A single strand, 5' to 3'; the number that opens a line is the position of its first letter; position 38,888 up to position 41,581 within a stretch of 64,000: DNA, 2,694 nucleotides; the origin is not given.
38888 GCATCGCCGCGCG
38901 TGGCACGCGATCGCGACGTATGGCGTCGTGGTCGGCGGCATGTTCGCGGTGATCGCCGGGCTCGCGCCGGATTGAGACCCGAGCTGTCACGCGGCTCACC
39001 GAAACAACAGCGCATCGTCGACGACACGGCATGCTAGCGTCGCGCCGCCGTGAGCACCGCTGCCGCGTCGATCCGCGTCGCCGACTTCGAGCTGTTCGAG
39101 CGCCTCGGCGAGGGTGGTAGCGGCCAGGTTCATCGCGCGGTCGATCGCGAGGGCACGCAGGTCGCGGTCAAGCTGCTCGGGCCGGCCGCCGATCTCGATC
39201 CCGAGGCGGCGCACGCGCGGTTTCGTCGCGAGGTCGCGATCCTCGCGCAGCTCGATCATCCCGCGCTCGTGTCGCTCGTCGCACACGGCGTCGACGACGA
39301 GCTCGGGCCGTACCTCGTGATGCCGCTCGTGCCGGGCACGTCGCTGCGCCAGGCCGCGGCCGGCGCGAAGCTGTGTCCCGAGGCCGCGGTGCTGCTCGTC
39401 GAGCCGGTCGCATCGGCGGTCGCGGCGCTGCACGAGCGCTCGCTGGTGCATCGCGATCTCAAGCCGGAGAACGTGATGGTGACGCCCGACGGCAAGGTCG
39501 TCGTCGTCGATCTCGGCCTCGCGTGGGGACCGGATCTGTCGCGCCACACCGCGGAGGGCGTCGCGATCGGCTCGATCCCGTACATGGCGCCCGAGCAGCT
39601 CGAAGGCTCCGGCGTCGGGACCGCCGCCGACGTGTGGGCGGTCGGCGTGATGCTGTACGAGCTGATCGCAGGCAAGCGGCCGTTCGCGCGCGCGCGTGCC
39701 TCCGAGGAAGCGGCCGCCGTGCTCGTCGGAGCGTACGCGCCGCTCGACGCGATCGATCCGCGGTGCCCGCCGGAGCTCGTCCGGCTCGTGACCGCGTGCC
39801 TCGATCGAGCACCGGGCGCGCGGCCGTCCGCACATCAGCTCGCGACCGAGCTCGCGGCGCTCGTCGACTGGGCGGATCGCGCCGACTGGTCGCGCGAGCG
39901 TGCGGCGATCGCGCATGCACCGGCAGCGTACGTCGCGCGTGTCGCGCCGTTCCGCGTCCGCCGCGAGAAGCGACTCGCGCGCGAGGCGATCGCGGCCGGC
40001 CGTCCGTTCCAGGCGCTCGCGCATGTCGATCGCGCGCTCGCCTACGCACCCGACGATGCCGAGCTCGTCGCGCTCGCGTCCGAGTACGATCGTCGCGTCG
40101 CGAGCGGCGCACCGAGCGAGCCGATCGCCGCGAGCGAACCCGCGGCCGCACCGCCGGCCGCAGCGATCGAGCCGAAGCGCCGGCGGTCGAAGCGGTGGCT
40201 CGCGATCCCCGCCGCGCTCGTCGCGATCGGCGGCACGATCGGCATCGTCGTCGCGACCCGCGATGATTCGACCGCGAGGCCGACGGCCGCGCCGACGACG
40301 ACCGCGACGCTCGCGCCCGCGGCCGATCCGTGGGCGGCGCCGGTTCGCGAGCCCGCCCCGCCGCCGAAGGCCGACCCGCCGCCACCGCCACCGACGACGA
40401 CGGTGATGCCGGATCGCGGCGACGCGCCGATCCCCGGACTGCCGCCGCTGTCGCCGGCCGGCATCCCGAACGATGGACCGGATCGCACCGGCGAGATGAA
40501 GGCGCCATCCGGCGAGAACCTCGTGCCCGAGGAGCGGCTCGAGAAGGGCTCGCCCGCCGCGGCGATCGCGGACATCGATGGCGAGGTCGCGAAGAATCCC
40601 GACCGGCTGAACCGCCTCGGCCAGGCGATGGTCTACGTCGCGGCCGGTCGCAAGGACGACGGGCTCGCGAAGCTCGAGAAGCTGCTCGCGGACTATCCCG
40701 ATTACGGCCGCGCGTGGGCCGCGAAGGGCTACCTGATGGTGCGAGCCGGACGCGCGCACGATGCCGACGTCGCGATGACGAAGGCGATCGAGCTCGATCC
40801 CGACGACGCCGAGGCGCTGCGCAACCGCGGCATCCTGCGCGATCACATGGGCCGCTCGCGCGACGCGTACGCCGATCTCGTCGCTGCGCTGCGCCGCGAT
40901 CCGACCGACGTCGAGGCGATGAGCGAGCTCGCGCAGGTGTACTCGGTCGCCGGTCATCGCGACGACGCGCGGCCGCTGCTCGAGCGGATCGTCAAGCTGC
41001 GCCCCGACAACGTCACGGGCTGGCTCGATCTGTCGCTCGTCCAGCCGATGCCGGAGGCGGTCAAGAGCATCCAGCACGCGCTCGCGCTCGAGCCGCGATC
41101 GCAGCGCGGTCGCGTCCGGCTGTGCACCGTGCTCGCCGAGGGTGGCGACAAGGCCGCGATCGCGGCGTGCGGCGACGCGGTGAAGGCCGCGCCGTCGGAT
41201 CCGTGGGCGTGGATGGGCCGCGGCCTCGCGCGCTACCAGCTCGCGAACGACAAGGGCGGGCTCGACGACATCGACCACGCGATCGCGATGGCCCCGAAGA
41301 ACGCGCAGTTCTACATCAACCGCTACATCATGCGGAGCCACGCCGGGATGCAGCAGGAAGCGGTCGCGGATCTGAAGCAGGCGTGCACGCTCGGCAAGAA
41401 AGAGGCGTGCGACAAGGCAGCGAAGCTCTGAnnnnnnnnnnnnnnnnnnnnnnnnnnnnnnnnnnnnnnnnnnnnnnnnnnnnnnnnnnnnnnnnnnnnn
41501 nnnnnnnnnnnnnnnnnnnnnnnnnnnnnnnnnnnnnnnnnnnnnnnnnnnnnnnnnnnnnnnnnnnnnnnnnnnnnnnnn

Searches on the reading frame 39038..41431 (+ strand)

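Call 53: search_protein_families(library=pfam, proteins=[window:39038-41431:+], max_evalue=0.0001)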
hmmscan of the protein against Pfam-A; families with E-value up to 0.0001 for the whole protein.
window:39038-41431:+ (797 aa): 15 families
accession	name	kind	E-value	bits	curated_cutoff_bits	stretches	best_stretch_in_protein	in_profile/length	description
PF00069.31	Pkinase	-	1.9e-44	152.5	31.7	1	18-269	2-258/263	Protein kinase domain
PF07714.23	PK_Tyr_Ser-Thr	-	3.8e-37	128.4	23.1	1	19-272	3-258/258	Protein tyrosine and serine/threonine kinase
PF13431.12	TPR_17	-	3.9e-18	64.6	24.4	0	580-610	2-32/34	Tetratricopeptide repeat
PF07719.23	TPR_2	-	4.5e-18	64.2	27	0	626-658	2-34/34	Tetratricopeptide repeat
PF14559.12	TPR_19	-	4.1e-15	56.3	25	1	605-658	5-58/68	Tetratricopeptide repeat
PF13371.12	TPR_9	-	1.5e-11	44.6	35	1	585-627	23-65/73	Tetratricopeptide repeat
PF13428.12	TPR_14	-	3.4e-10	40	23.5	0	631-665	7-41/44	Tetratricopeptide repeat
PF00515.34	TPR_1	-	3.1e-09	36.7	27.8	0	591-624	1-34/34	Tetratricopeptide repeat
PF23914.1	TPR_CcmH_CycH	-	3.4e-09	37.2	42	0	549-646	42-142/158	Cytochrome c-type biogenesis protein H TPR domain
PF13432.12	TPR_16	-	1e-07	32.7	32.7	0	527-590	1-64/65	Tetratricopeptide repeat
PF13414.12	TPR_11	-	1.5e-07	31.4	26.8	0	582-599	19-36/42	TPR repeat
PF03109.22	ABC1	-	1.2e-06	28.3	22.9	0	92-162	144-214/244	ABC1 atypical kinase-like domain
PF13174.12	TPR_6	-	3.6e-06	27.7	26.3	0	527-555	4-32/33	Tetratricopeptide repeat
PF13181.12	TPR_8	-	7e-06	26.2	25.7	0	558-590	2-34/34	Tetratricopeptide repeat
PF01636.29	APH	-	1.4e-05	25.4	23.2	0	132-162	166-197/239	Phosphotransferase enzyme family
